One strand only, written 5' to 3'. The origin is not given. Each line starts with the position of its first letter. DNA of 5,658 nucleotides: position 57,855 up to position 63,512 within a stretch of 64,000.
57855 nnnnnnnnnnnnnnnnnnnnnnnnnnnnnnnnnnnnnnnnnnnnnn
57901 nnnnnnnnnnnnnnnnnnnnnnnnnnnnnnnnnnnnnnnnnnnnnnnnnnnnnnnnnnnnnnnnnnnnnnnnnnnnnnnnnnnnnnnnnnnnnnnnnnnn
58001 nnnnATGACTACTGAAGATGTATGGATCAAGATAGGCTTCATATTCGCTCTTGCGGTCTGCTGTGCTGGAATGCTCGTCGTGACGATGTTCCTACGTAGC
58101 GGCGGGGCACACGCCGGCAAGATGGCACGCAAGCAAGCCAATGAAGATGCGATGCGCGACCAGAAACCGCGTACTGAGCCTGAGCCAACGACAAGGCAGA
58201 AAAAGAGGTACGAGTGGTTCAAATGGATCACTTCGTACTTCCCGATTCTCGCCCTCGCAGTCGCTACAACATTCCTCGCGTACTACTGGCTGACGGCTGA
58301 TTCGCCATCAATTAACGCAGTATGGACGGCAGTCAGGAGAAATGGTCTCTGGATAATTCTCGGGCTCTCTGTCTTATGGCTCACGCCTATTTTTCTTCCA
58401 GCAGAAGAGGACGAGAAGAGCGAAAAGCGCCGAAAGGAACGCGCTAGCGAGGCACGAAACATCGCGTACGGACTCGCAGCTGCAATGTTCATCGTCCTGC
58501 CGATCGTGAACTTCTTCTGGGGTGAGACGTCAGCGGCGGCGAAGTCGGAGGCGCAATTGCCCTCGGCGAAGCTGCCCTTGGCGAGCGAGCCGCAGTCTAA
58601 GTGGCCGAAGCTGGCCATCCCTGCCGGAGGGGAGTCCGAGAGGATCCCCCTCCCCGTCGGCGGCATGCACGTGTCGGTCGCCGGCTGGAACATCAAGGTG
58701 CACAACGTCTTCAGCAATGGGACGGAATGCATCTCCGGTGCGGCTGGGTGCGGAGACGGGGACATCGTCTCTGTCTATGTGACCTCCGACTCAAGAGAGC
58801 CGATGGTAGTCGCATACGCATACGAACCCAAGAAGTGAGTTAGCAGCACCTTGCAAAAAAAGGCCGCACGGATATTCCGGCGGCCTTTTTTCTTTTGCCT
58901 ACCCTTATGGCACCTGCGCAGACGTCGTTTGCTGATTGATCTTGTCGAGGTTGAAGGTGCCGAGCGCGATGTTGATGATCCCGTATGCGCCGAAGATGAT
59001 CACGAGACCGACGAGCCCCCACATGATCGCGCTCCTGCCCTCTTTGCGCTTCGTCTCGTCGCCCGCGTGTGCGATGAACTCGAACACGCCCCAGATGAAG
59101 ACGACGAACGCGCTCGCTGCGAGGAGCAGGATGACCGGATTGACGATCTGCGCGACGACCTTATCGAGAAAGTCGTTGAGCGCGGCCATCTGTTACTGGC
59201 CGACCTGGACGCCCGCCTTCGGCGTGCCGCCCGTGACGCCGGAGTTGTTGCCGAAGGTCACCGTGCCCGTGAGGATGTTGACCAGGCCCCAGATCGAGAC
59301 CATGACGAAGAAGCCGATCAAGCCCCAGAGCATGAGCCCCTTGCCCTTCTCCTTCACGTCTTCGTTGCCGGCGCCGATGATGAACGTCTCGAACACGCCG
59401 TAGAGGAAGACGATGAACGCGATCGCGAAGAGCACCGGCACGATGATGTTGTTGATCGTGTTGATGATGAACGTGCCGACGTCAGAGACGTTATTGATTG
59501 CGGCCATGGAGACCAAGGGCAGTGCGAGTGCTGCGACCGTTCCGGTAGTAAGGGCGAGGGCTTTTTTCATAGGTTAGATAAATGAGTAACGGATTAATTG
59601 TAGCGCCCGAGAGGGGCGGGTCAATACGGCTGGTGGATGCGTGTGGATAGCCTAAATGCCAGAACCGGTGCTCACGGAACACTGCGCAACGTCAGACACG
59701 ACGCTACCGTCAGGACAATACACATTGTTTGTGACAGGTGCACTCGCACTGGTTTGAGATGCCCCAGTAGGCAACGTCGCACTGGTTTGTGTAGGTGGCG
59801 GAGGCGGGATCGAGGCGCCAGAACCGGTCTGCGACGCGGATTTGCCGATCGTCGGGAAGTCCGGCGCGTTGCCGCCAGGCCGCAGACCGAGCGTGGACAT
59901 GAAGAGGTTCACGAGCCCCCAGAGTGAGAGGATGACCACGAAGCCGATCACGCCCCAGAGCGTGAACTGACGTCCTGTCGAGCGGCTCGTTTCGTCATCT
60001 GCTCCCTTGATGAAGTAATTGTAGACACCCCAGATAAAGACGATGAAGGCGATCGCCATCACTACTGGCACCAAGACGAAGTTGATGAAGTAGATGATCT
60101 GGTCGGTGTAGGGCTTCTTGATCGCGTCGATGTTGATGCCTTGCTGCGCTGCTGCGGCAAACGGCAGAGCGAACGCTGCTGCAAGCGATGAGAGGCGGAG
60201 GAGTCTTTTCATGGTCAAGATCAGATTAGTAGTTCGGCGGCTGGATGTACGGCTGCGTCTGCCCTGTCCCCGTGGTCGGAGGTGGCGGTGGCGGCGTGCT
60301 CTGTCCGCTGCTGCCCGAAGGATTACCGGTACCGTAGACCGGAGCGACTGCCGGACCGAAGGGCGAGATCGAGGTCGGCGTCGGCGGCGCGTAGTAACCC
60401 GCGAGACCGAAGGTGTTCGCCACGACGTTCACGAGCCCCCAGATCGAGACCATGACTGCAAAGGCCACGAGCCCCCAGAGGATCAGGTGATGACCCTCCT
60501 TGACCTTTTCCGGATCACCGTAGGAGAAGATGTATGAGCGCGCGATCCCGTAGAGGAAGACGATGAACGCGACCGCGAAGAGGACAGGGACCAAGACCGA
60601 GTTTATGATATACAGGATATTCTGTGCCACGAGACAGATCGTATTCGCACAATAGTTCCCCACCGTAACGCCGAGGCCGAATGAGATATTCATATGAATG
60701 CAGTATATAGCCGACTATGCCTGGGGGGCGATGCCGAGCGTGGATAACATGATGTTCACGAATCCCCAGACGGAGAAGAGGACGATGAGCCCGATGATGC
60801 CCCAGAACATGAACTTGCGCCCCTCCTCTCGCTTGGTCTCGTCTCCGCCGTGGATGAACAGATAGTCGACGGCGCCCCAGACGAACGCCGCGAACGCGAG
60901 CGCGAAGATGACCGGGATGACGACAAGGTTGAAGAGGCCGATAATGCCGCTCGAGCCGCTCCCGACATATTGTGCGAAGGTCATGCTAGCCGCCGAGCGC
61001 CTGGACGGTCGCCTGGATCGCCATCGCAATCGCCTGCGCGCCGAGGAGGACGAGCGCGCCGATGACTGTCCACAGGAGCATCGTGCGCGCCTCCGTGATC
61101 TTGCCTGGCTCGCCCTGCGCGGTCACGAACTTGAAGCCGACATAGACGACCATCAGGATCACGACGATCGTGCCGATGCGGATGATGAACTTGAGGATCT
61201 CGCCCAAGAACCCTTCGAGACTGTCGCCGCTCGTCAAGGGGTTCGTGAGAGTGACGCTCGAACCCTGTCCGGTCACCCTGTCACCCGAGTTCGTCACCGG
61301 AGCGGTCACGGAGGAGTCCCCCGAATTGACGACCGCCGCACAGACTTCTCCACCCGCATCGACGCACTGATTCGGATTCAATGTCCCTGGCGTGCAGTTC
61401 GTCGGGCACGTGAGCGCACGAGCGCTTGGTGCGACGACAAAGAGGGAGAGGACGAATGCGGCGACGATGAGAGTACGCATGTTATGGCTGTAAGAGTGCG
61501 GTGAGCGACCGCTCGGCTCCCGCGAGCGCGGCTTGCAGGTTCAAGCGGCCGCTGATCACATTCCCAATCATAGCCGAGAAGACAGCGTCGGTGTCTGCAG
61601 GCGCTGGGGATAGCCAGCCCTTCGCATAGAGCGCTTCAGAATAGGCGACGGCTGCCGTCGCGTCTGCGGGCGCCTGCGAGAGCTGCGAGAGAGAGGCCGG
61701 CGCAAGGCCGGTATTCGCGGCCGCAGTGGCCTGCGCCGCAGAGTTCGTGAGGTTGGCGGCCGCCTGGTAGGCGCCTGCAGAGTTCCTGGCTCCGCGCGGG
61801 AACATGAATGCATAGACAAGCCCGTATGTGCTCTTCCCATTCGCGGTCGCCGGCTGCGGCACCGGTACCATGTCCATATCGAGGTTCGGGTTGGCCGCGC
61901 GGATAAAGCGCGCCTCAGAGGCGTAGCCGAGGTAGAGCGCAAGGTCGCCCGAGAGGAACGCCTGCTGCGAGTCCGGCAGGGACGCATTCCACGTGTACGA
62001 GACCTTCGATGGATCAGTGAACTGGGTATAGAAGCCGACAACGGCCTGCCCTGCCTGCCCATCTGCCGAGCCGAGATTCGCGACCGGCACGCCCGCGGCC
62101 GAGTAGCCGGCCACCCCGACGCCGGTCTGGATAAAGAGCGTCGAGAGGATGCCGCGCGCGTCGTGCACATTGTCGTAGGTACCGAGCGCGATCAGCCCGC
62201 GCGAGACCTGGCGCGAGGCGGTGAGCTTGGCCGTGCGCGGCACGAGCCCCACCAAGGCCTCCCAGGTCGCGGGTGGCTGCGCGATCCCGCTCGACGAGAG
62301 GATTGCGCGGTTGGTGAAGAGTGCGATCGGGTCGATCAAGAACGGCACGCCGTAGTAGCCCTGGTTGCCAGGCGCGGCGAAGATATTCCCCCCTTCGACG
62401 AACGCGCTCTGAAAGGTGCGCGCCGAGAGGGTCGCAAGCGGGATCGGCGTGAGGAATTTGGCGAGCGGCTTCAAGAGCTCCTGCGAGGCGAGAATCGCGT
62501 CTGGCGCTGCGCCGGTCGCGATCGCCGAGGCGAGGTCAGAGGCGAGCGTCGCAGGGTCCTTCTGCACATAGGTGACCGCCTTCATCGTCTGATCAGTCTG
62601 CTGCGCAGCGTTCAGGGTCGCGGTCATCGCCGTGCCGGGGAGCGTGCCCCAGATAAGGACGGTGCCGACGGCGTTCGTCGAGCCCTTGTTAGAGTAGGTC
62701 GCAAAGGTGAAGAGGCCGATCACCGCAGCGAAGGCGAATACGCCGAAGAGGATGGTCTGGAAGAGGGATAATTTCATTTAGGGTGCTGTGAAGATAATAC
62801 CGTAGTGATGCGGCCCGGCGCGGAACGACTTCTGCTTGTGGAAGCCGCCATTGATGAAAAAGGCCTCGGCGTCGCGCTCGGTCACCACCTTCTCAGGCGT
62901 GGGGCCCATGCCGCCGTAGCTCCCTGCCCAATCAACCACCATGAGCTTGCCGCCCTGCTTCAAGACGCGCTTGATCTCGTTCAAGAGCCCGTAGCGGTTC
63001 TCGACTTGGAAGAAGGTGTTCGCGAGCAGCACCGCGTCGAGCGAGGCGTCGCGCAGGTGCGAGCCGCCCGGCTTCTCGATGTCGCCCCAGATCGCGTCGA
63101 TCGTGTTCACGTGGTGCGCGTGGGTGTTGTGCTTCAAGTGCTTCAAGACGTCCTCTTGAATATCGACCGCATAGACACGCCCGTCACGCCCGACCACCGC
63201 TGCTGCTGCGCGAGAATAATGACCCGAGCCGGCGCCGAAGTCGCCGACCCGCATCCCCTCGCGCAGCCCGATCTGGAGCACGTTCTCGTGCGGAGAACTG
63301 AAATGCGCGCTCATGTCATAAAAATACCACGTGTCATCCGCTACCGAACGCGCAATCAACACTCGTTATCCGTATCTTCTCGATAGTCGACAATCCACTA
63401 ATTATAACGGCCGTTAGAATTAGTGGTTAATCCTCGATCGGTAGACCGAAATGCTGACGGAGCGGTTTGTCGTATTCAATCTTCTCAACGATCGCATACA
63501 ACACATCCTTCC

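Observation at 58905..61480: Tandem array of six divergent paralogous two-TM pilin-like small proteins with Pro/Thr-rich tails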

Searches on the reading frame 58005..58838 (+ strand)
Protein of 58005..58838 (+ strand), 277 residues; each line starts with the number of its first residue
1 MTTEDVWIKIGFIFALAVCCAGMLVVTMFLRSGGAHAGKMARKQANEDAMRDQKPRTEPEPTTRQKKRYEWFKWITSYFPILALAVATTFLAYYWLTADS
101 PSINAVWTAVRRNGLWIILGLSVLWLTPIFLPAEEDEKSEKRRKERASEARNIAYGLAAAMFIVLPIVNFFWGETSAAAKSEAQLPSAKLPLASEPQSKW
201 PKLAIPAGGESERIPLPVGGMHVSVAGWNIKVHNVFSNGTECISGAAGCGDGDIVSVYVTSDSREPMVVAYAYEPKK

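Call 3: search_protein_families(library=pfam, proteins=[window:58005-58838:+], max_evalue=1)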
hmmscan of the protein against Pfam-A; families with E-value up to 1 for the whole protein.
window:58005-58838:+ (277 aa): 2 families
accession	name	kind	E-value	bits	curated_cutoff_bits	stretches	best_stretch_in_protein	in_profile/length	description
PF10101.14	DUF2339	-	0.013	14.8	33.6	1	15-172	445-572/659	Predicted membrane protein (DUF2339)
PF20554.3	DUF6766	-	0.019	14.7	27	1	24-97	75-145/221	Domain of unknown function (DUF6766)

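Call 61: search_protein_families(library=ncbifam, proteins=[window:58005-58838:+], max_evalue=0.01)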
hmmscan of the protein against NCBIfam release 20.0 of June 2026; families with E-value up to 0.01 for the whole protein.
window:58005-58838:+ (277 aa): 1 family
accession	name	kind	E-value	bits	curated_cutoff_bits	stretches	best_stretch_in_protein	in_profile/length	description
NF038246.1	bile_salt_MFS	equivalog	0.0082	15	400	0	12-93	168-250/408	conjugated bile salt MFS transporter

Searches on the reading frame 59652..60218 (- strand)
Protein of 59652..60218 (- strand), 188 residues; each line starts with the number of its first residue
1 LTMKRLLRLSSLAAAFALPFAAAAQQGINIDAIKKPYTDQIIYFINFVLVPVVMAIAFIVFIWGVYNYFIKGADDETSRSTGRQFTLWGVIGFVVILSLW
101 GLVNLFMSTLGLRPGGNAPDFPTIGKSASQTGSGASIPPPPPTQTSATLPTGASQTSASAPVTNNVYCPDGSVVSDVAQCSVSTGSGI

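Call 3: search_protein_families(library=pfam, proteins=[window:59652-60218:-], max_evalue=1)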
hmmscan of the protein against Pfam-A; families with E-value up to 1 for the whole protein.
window:59652-60218:- (188 aa): 4 families
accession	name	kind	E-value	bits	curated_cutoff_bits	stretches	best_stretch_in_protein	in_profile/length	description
PF18895.5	T4SS_pilin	-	5.9e-07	29.9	26.6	1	48-106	15-71/71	Type IV secretion system pilin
PF18920.5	DUF5671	-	0.035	14.4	28.4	1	54-111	51-107/132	Domain of unknown function (DUF5671)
PF04956.18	TrbC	-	0.037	14.7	27.9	1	3-96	9-88/98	TrbC/VIRB2 pilin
PF03350.21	UPF0114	-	0.049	14.3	23.1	1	39-78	47-82/117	Uncharacterized protein family, UPF0114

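Call 62: search_protein_families(library=phrogs, proteins=[window:59652-60212:-], max_evalue=0.01)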
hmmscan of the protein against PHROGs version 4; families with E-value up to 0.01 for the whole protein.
window:59652-60212:- (186 aa): 0 families

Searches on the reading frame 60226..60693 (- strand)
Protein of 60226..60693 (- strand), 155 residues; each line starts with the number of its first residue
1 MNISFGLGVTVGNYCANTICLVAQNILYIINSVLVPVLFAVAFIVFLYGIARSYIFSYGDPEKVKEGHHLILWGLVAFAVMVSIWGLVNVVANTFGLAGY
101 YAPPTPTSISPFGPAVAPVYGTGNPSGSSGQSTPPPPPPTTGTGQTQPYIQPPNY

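Call 3: search_protein_families(library=pfam, proteins=[window:60226-60693:-], max_evalue=1)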
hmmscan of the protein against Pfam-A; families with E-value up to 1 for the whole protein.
window:60226-60693:- (155 aa): 4 families
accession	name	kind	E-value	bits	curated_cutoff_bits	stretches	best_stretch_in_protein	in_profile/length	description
PF18895.5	T4SS_pilin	-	1.3e-07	32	26.6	1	25-91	7-71/71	Type IV secretion system pilin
PF20581.3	DUF6785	-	0.014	14.3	25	1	10-107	12-106/498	Family of unknown function (DUF6785)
PF05875.18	Ceramidase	-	0.042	13.7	32.5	1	18-90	114-188/259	Ceramidase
PF05328.17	CybS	-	0.087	13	27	1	24-99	52-126/133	CybS, succinate dehydrogenase cytochrome B small subunit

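Call 62: search_protein_families(library=phrogs, proteins=[window:60226-60693:-], max_evalue=0.01)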
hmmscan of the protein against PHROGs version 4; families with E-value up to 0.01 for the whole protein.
window:60226-60693:- (155 aa): 0 families

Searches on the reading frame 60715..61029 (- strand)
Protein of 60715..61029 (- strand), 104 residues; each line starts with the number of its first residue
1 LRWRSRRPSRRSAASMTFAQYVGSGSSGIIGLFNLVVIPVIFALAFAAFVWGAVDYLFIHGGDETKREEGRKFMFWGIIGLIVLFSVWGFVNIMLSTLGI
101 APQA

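Call 3: search_protein_families(library=pfam, proteins=[window:60715-61029:-], max_evalue=1)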
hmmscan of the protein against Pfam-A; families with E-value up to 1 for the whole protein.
window:60715-61029:- (104 aa): 3 families
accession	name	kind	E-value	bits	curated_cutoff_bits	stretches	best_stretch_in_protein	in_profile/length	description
PF18895.5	T4SS_pilin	-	3.4e-11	43.5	26.6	1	39-93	18-70/71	Type IV secretion system pilin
PF14340.12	DUF4395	-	0.061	14.1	24.5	1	4-50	61-106/130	Domain of unknown function (DUF4395)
PF21954.1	TUNAR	-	0.63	10.4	27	0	61-93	12-44/48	TUNAR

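Call 62: search_protein_families(library=phrogs, proteins=[window:60715-60984:-], max_evalue=0.01)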
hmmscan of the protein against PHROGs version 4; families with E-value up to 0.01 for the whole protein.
window:60715-60984:- (89 aa): 1 family
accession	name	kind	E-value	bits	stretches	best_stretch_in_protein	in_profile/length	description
phrog_16151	-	unknown function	0.0045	18.7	1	57-81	3-27/59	-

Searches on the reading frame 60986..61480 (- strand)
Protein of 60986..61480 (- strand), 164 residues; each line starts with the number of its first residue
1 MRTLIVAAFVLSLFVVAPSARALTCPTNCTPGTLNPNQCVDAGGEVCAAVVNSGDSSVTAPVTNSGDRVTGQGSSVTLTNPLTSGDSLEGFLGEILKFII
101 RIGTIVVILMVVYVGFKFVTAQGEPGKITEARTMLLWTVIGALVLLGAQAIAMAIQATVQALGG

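Call 3: search_protein_families(library=pfam, proteins=[window:60986-61480:-], max_evalue=1)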
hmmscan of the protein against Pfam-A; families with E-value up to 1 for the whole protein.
window:60986-61480:- (164 aa): 6 families
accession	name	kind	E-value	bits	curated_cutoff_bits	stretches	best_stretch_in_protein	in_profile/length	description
PF18895.5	T4SS_pilin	-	4.6e-07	30.3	26.6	1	85-152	2-68/71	Type IV secretion system pilin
PF04956.18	TrbC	-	2.4e-05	24.9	27.9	1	84-153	33-96/98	TrbC/VIRB2 pilin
PF02790.20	COX2_TM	-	0.025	15.2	22.8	1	88-146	19-79/88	Cytochrome C oxidase subunit II, transmembrane domain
PF20556.3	DUF6768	-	0.055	13.6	27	1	96-156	43-96/123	Family of unknown function (DUF6768)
PF05552.17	MS_channel_1st_1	-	0.18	12.1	22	1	87-114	2-29/50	Mechanosensitive ion channel, conserved TM helix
PF19300.4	BPD_transp_1_N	-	0.25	12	23.8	1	4-35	17-49/114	Binding-prot-dependent transport system membrane comp, N-term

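Call 56: search_solved_structures(query=A4, max_evalue=10)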
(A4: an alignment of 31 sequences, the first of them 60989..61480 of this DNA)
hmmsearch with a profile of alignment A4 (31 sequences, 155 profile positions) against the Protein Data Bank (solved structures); distinct sequences matched with E-value up to 10: 0.

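Call 61: search_protein_families(library=ncbifam, proteins=[window:60986-61480:-], max_evalue=0.01)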
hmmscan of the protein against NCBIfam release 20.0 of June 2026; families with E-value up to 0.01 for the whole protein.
window:60986-61480:- (164 aa): 1 family
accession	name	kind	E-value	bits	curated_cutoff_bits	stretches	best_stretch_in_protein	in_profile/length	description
NF045849.1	ICE_MMCAP2_0565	equivalog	0.00073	19.2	40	1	86-155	7-76/80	Mbov_0395 family pilin-like conjugal transfer protein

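Call 62: search_protein_families(library=phrogs, proteins=[window:60986-61480:-], max_evalue=0.01)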
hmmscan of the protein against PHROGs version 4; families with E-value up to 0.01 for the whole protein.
window:60986-61480:- (164 aa): 0 families

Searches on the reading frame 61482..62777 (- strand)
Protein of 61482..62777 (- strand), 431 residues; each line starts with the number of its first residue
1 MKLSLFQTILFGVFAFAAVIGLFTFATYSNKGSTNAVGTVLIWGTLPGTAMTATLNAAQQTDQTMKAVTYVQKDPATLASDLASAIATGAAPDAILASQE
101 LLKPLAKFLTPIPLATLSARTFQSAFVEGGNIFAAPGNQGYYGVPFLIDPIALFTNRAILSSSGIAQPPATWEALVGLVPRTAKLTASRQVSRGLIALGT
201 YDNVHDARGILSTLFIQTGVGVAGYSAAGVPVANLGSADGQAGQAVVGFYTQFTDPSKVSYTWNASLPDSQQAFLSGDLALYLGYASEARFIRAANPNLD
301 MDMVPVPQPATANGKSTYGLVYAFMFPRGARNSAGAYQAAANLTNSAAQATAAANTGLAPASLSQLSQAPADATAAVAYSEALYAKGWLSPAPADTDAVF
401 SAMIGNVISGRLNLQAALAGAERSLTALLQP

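Call 3: search_protein_families(library=pfam, proteins=[window:61482-62777:-], max_evalue=1)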
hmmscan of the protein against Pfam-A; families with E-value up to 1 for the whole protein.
window:61482-62777:- (431 aa): 0 families

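Call 27: search_solved_structures(query=A2, max_evalue=1)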
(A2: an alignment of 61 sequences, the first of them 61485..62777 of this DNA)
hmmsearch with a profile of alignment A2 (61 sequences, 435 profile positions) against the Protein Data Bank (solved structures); distinct sequences matched with E-value up to 1: 59.
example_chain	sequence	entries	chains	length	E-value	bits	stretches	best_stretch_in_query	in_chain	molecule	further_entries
4r9f_A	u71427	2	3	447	4.1e-13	52.3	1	84-430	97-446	MBP1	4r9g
5ci5_A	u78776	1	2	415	3.8e-10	42.5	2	221-433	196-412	Extracellular solute-binding protein family 1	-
4qrz_A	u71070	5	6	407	1e-09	41.1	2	66-184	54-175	ABC-TYPE SUGAR TRANSPORTER | ABC transporter, substrate binding protein (Sugar)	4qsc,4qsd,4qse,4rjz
1elj_A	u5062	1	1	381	8.6e-09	38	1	39-178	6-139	MALTODEXTRIN-BINDING PROTEIN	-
8art_A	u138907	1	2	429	1e-07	34.5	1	17-178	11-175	Putative secreted maltose-binding protein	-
3jzj_A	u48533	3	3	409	3.6e-07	32.7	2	37-173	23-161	Acarbose/maltose binding protein GacH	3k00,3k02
3k01_A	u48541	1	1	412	5.8e-07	32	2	39-173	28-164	Acarbose/maltose binding protein GacH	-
7c0r_A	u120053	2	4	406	8.8e-06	28.1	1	48-179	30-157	Sugar ABC transporter, periplasmic sugar-binding protein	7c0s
2xd2_A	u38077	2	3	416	1.8e-05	27.1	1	276-433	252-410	MALTOSE/MALTODEXTRIN-BINDING PROTEIN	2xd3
7c0y_A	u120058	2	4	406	2.1e-05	26.9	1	48-179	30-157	Sugar ABC transporter, periplasmic sugar-binding protein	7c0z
7c16_A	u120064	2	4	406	2.1e-05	26.8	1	48-179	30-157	Sugar ABC transporter, periplasmic sugar-binding protein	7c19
7c0x_A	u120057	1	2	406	2.5e-05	26.6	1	48-179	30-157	Sugar ABC transporter, periplasmic sugar-binding protein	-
7c0f_A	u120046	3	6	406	2.5e-05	26.6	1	48-179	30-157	Sugar ABC transporter, periplasmic sugar-binding protein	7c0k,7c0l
7c0v_A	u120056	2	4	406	2.6e-05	26.6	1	48-179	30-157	Sugar ABC transporter, periplasmic sugar-binding protein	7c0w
7c14_A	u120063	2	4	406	3e-05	26.4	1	48-179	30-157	Sugar ABC transporter, periplasmic sugar-binding protein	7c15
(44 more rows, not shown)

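Call 61: search_protein_families(library=ncbifam, proteins=[window:61482-62777:-], max_evalue=0.01)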
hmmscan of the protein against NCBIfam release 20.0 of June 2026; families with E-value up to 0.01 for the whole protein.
window:61482-62777:- (431 aa): 0 families

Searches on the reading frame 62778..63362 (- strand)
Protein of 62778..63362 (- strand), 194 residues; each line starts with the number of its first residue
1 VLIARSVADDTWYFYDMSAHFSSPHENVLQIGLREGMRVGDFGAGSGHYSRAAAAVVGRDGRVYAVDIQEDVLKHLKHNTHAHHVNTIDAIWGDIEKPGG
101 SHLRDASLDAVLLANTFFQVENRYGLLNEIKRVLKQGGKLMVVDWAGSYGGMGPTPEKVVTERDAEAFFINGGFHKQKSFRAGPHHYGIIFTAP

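Call 8: search_protein_families(library=pfam, proteins=[window:62778-63362:-], max_evalue=0.01)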
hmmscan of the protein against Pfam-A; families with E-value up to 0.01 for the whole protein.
window:62778-63362:- (194 aa): 16 families
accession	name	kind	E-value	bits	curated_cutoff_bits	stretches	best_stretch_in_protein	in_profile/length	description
PF08241.18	Methyltransf_11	-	4.5e-17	62.9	21.2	1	41-141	2-94/95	Methyltransferase domain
PF13847.12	Methyltransf_31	-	6.2e-17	62.1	27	1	34-146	2-113/145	Methyltransferase domain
PF13649.12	Methyltransf_25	-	4.9e-14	53.2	27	1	41-138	3-97/97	Methyltransferase domain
PF08242.18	Methyltransf_12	-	7.2e-10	39.9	30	1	41-140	2-98/98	Methyltransferase domain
PF01209.24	Ubie_methyltran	-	4.3e-09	36.5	20.1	1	32-145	44-154/233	ubiE/COQ5 methyltransferase family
PF13489.12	Methyltransf_23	-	1.1e-06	28.9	27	1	27-148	12-122/164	Methyltransferase domain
PF01135.25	PCMT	-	1.4e-06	28.7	20.3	1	28-97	68-135/210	Protein-L-isoaspartate(D-aspartate) O-methyltransferase (PCMT)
PF05175.20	MTS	-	6.7e-06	26.3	23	1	36-143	32-139/170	Methyltransferase small domain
PF02475.24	TRM5-TYW2_MTfase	-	9.8e-06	26.1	28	1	34-98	35-99/164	TRM5/TYW2 methyltransferase domain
PF01269.23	Fibrillarin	-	5e-05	23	27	1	26-143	62-175/227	Fibrillarin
PF01728.25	FtsJ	-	9.1e-05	22.9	24.1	1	32-88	17-73/181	FtsJ-like methyltransferase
PF06325.19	PrmA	-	0.00017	21.7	22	1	33-141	159-257/296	Ribosomal protein L11 methyltransferase (PrmA)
PF08704.16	GCD14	-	0.0012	19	26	1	30-113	35-119/247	tRNA methyltransferase complex GCD14 subunit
PF01189.24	Methyltr_RsmB-F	-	0.0034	17.5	27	1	34-113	7-85/199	16S rRNA methyltransferase RsmB/F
PF13679.12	Methyltransf_32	-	0.0081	16.6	27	0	36-85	26-78/143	Methyltransferase domain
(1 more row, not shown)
